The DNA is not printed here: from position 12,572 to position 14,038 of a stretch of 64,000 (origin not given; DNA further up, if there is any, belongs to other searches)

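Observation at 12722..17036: Glycosyl-glycerate-type cluster (MPGP-like HAD phosphatase plus three glycosyltransferases)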

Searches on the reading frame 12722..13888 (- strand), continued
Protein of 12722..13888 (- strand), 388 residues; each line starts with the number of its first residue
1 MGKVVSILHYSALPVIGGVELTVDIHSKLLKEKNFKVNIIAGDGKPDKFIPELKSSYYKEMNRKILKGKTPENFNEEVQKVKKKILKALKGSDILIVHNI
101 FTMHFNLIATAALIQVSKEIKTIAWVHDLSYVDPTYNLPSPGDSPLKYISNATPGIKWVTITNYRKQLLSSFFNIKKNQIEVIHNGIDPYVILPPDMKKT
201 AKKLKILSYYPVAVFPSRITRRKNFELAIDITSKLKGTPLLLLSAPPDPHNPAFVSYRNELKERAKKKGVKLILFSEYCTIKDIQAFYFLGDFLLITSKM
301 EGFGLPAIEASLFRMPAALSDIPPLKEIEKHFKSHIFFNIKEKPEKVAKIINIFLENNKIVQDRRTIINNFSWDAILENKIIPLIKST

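Call 28: search_protein_families(library=pfam, proteins=[L008:11233-13062:+, L008:8348-9751:+, L009:8502-9989:+, L009:6721-8496:+, L009:11265-12080:+, L012:6768-8984:+, L013:3365-5869:+, L015:11163-13109:+, L017:842-2671:+, L018:11186-13456:+], max_evalue=0.0001)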
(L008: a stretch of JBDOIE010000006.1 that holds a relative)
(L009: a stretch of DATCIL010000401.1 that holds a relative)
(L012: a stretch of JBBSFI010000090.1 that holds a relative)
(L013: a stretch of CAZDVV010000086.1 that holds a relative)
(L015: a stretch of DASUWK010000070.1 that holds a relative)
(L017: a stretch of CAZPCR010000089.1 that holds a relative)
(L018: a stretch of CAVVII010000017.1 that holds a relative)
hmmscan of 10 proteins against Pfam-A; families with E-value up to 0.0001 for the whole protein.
L008:11233-13062:+ (609 aa): 2 families
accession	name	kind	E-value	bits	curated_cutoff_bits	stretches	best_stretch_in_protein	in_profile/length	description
PF00582.32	Usp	-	3e-12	47.7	24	0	145-188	3-46/141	Universal stress protein family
PF00535.33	Glycos_transf_2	-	6.6e-11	42.9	23.3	1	319-429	1-103/168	Glycosyl transferase family 2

L008:8348-9751:+ (467 aa): 1 family
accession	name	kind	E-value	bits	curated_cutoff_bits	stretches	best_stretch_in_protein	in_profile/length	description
PF00999.27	Na_H_Exchanger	-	2.3e-65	221.3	26.2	1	46-416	7-370/375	Sodium/hydrogen exchanger, transmembrane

L009:8502-9989:+ (495 aa): 1 family
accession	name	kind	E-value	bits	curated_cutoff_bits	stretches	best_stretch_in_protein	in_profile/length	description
PF00982.27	Glyco_transf_20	-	2.1e-107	360.2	32.5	1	15-489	3-470/473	Glycosyltransferase family 20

L009:6721-8496:+ (591 aa): 3 families
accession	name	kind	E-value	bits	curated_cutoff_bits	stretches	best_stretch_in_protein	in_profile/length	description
PF22422.2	MGH1-like_GH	-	2e-73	248.5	27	1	256-572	1-356/356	Mannosylglycerate hydrolase MGH1-like glycoside hydrolase domain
PF03200.22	Glyco_hydro_63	-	2.4e-17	63.3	22.4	1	458-576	349-487/492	Glycosyl hydrolase family 63 C-terminal domain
PF01204.24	Trehalase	-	3.8e-13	49.6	21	1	392-578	308-506/512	Trehalase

L009:11265-12080:+ (271 aa): 3 families
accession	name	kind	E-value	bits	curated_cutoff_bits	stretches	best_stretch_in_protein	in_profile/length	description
PF02358.22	Trehalose_PPase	-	2.4e-33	115.7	27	1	32-243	1-218/235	Trehalose-phosphatase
PF08282.18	Hydrolase_3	-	5e-11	43.2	20.9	1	164-255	156-245/255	haloacid dehalogenase-like hydrolase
PF05116.19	S6PP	-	3.2e-06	27.4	20.3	0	180-233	150-202/247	Sucrose-6F-phosphate phosphohydrolase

L012:6768-8984:+ (738 aa): 4 families
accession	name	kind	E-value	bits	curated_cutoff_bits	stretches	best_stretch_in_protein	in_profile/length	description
PF22019.2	GlgB_N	-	1.4e-32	112.1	27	2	12-103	3-94/94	alpha-1,4-glucan branching enzyme GlgB, N-terminal domain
PF02922.24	CBM_48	-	5.6e-29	100.7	22.4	1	128-211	1-83/83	Carbohydrate-binding module 48 (Isoamylase N-terminal domain)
PF02806.24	Alpha-amylase_C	-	8.9e-22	77.7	21.2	1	635-728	1-90/95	Alpha amylase, C-terminal all-beta domain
PF00128.31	Alpha-amylase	-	8.1e-18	65.3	22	1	280-353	23-95/446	Alpha amylase, catalytic domain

L013:3365-5869:+ (834 aa): 3 families
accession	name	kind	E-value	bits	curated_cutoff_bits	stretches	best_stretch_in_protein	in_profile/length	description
PF02867.20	Ribonuc_red_lgC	-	2.5e-146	488.8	23.9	1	187-657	1-523/523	Ribonucleotide reductase, barrel domain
PF00317.26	Ribonuc_red_lgN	-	4.8e-27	94.3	28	1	103-184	2-77/77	Ribonucleotide reductase, all-alpha domain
PF12637.14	TSCPD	-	7.3e-22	77.9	22.8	1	696-787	6-87/88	TSCPD domain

L015:11163-13109:+ (648 aa): 2 families
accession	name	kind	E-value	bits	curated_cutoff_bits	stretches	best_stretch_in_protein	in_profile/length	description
PF00582.32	Usp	-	3.6e-09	37.7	24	1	157-263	3-124/141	Universal stress protein family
PF00535.33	Glycos_transf_2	-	5.5e-09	36.6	23.3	1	344-470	2-121/168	Glycosyl transferase family 2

L017:842-2671:+ (609 aa): 2 families
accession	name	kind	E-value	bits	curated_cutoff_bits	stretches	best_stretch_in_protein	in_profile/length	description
PF00582.32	Usp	-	3e-10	41.2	24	0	141-260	3-141/141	Universal stress protein family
PF00535.33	Glycos_transf_2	-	4.1e-10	40.3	23.3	1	315-411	1-91/168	Glycosyl transferase family 2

L018:11186-13456:+ (756 aa): 4 families
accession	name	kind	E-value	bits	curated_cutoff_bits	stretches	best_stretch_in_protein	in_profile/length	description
PF22019.2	GlgB_N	-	5.7e-34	116.5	27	2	8-100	3-94/94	alpha-1,4-glucan branching enzyme GlgB, N-terminal domain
PF02922.24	CBM_48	-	1.4e-29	102.7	22.4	1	125-208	1-83/83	Carbohydrate-binding module 48 (Isoamylase N-terminal domain)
PF02806.24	Alpha-amylase_C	-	3e-22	79.2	21.2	1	632-728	1-93/95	Alpha amylase, C-terminal all-beta domain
PF00128.31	Alpha-amylase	-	8.9e-16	58.6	22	2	279-349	25-94/446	Alpha amylase, catalytic domain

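Call 51: search_protein_families(library=ncbifam, proteins=[L003:7091-7960:+], max_evalue=0.00001)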
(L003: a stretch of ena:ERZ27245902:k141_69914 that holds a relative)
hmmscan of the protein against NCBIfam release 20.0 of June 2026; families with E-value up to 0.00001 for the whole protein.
L003:7091-7960:+ (289 aa): 2 families
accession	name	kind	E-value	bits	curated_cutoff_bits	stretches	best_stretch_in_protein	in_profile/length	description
NF010496.0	PRK13915.1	equivalog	1.9e-16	60.1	262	1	7-241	30-268/307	glucosyl-3-phosphoglycerate synthase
TIGR04182.1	glyco_TIGR04182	equivalog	1.2e-06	28.1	325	1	9-129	1-104/293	S-layer glycoprotein N-glycosyltransferase AglJ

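Call 59: predict_structure(alignment_id=A1)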
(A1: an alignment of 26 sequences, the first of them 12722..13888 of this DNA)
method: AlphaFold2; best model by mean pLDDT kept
length: 388 residues; sequences in the alignment: 26
mean_pLDDT: 93.8   pTM: 0.87
mean pLDDT of the five models: 93.8, 92.7, 92.4, 92.4, 92.1
residues with pLDDT >= 90: 332; 70-90: 51; 50-70: 5; < 50: 0
segments of 3 or more residues with pLDDT < 50: none
pLDDT, mean of each block of 10 residues (from residue 1): 92 91 96 97 97 95 91 96 98 97 95 97 96 89 85 93 96 94 95 94 96 94 96 98 80 84 97 94 92 96 89 95 91 93 98 97 95 96 94
secondary structure, 60 per line:
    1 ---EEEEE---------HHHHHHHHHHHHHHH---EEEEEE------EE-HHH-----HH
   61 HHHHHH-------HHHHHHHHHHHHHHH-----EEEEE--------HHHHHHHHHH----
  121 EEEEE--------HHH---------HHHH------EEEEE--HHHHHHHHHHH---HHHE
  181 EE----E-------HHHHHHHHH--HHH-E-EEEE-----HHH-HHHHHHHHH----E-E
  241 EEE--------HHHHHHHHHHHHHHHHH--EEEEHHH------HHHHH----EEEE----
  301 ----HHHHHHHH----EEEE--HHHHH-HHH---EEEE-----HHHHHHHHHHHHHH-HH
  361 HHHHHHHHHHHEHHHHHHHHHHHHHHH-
elements in order: E4-8 H18-32 E36-41 H59-66 H74-88 E94-98 H107-116 E121-125 H146-149 E156-160 H163-173 E180-182 H195-203 E212-215 H225-233 E240-243 H252-268 E271-274 H284-288 E293-296 H305-312 E317-320 H323-327 E335-338 H344-357 H359-371 H373-387

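Call 64: fold_search(model_id=the predicted structure, library=pdb)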
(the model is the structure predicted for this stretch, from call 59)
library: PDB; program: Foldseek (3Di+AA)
matches with E <= 10: 1583; with E <= 0.001: 316
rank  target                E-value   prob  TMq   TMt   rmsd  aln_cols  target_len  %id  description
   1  6tvp_B                6.7e-15  1.00  0.42  0.41  17.1       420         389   15  Structure of Mycobacterium smegmatis alpha-maltose-1-phosphate synthase GlgM (released 2020-04-22)
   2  6tvp_A                8.4e-15  1.00  0.40  0.40  18.4       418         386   16  Structure of Mycobacterium smegmatis alpha-maltose-1-phosphate synthase GlgM (released 2020-04-22)
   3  7mi0                  3.2e-13  1.00  0.37  0.38  18.0       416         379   20  Crystal Structure of Glycosyltransferase from Rickettsia africae ESF-5 (released 2021-04-28)
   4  3mbo_A                3.6e-13  1.00  0.39  0.40  17.9       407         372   16  Crystal Structure of the Glycosyltransferase BaBshA bound with UDP and L-malate (released 2010-09-29)
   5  3c48_A                4.5e-13  1.00  0.40  0.38  16.8       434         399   15  Structure of the retaining glycosyltransferase MshA: The first step in mycothiol biosynthesis. Organism: Corynebacteri (released 2008-03-25)
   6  3c48_B                5.0e-13  1.00  0.40  0.40  16.5       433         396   14  Structure of the retaining glycosyltransferase MshA: The first step in mycothiol biosynthesis. Organism: Corynebacteri (released 2008-03-25)
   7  3fro_A                5.3e-13  1.00  0.38  0.34  17.4       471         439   17  Crystal structure of Pyrococcus abyssi glycogen synthase with open and closed conformations (released 2010-01-12)
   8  3l01_A                6.7e-13  1.00  0.36  0.33  18.1       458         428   17  Crystal structure of monomeric glycogen synthase from Pyrococcus abyssi (released 2010-12-29)
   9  3c4q_A                9.3e-13  1.00  0.38  0.38  17.8       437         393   15  Structure of the retaining glycosyltransferase MshA : The first step in mycothiol biosynthesis. Organism : Corynebacte (released 2008-04-01)
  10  6kih_B                1.1e-12  1.00  0.37  0.37  19.0       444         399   14  Sucrose-phosphate synthase (tll1590) from Thermosynechococcus elongatus (released 2020-05-27)
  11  3mbo_G                1.2e-12  1.00  0.37  0.39  17.8       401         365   15  Crystal Structure of the Glycosyltransferase BaBshA bound with UDP and L-malate (released 2010-09-29)
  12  5d00_B                1.4e-12  1.00  0.37  0.40  17.6       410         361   16  Crystal structure of BshA from B. subtilis complexed with N-acetylglucosaminyl-malate and UMP (released 2016-09-07)
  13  5d01_A                2.1e-12  1.00  0.38  0.41  17.6       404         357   17  Crystal structure of BshA from B. subtilis complexed with N-acetylglucosaminyl-malate (released 2016-09-07)
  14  3c4q_B                2.6e-12  1.00  0.37  0.37  18.1       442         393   15  Structure of the retaining glycosyltransferase MshA : The first step in mycothiol biosynthesis. Organism : Corynebacte (released 2008-04-01)
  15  3mbo_C                2.7e-12  1.00  0.37  0.39  17.6       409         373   15  Crystal Structure of the Glycosyltransferase BaBshA bound with UDP and L-malate (released 2010-09-29)
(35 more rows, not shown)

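Call 66: search_protein_families(library=ncbifam, proteins=[L003:9155-10360:-, L003:10362-11153:-, L003:6373-7098:+, L009:8502-9989:+], max_evalue=1e-8)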
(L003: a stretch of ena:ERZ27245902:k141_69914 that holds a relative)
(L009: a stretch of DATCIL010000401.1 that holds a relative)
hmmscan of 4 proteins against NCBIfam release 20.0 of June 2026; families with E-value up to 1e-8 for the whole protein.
L003:9155-10360:- (401 aa): 2 families
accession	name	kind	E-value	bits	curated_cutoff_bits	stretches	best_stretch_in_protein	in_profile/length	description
NF040724.1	GpgS_Meth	equivalog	1.5e-99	333.6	700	1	3-397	2-395/402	glucosyl-3-phosphoglycerate synthase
NF010496.0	PRK13915.1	equivalog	1.6e-22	79.9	262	1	28-304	24-270/307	glucosyl-3-phosphoglycerate synthase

L003:10362-11153:- (263 aa): 15 families
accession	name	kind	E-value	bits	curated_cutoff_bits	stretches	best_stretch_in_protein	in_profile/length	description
TIGR01486.1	HAD-SF-IIB-MPGP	subfamily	2.3e-60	204.1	164.75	1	3-260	1-257/257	mannosyl-3-phosphoglycerate phosphatase family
TIGR02461.1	osmo_MPG_phos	equivalog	4.7e-51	174.1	244.35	1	3-225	1-226/227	mannosyl-3-phosphoglycerate phosphatase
NF001218.0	PRK00192.1-5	equivalog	2e-43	149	362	1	2-261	5-270/275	mannosyl-3-phosphoglycerate phosphatase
NF001216.0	PRK00192.1-2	equivalog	1.2e-40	139.7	353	1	2-262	7-263/275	mannosyl-3-phosphoglycerate phosphatase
TIGR02463.1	MPGP_rel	hypoth_equivalog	6.5e-40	137.2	282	1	3-225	1-215/216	mannosyl-3-phosphoglycerate phosphatase-related protein YedP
NF011072.0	PRK14502.1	equivalog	1.6e-39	135.9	762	1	3-261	418-691/694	bifunctional mannosyl-3-phosphoglycerate synthase/mannosyl-3 phosphoglycerate phosphatase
NF001217.0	PRK00192.1-4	equivalog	1.2e-35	123.3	373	1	4-261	11-262/265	mannosyl-3-phosphoglycerate phosphatase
NF002976.0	PRK03669.1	equivalog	6.2e-34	117.6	315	1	2-261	8-269/271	mannosyl-3-phosphoglycerate phosphatase-related protein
NF001215.0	PRK00192.1-1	equivalog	7.3e-25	87.7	488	1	3-256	8-253/265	mannosyl-3-phosphoglycerate phosphatase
NF009342.0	PRK12702.1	equivalog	1.7e-17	63.7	596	1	1-177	1-181/302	mannosyl-3-phosphoglycerate phosphatase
TIGR01484.1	HAD-SF-IIB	subfamily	5.6e-15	56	41.8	1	4-224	2-220/221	HAD-IIB family hydrolase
TIGR01487.1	Pglycolate_arch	equivalog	6.5e-13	49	122.75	0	3-70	3-70/215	phosphoglycolate phosphatase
TIGR00099.1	Cof-subfamily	subfamily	1.2e-11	44.7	137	0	3-71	1-68/256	Cof-type HAD-IIB family hydrolase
NF002245.0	PRK01158.1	equivalog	2e-10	40.4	198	0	3-71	5-73/233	phosphoglycolate phosphatase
TIGR01482.1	SPP-subfamily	subfamily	7.4e-10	38.8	107.15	0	4-75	1-72/225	sucrose-phosphate phosphatase subfamily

L003:6373-7098:+ (241 aa): 1 family
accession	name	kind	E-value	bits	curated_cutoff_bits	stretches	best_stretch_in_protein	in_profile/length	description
TIGR00126.1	deoC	equivalog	1.5e-51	174.8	117.3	1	25-232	2-210/211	deoxyribose-phosphate aldolase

L009:8502-9989:+ (495 aa): 4 families
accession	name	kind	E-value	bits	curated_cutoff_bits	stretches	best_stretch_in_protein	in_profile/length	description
TIGR02400.1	trehalose_OtsA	equivalog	3.8e-100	335.8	564.85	1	15-485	2-449/456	alpha,alpha-trehalose-phosphate synthase (UDP-forming)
NF011071.0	PRK14501.1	equivalog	3.2e-95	319.9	634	1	14-487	3-458/729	bifunctional alpha,alpha-trehalose-phosphate synthase (UDP-forming)/trehalose-phosphatase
NF007513.0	PRK10117.1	equivalog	1.1e-62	212.6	759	1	38-484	19-445/474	alpha,alpha-trehalose-phosphate synthase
TIGR02398.1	gluc_glyc_Psyn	equivalog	1.5e-58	198.6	569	2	252-492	241-482/487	glucosylglycerol-phosphate synthase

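Call 74: search_protein_families(library=ncbifam, proteins=[L013:5999-7336:+], max_evalue=0.001)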
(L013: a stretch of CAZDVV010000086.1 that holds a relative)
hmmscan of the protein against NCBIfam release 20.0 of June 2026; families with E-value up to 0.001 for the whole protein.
L013:5999-7336:+ (445 aa): 5 families
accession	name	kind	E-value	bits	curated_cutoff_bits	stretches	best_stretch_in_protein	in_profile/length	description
NF041101.1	manno_glu_gly_synth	equivalog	6.5e-67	226.1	640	1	24-427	2-427/431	mannosylglucosylglycerate synthase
TIGR04047.1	MSMEG_0565_glyc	hypoth_equivalog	8e-10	38.3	259.85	1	191-406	141-347/373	MSMEG_0565 family glycosyltransferase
NF038229.1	Glyco4_Geo_Pelo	equivalog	2.1e-06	27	400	1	234-363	151-267/338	GPMC system family 4 glycosyltransferase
NF038295.1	EPS_HpsP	equivalog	3.3e-06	26.4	550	1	186-432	151-385/388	hormogonium polysaccharide biosynthesis glycosyltransferase HpsP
NF012028.0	PRK15484.1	subfamily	5.5e-06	25.7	618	1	213-420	165-364/380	lipopolysaccharide N-acetylglucosaminyltransferase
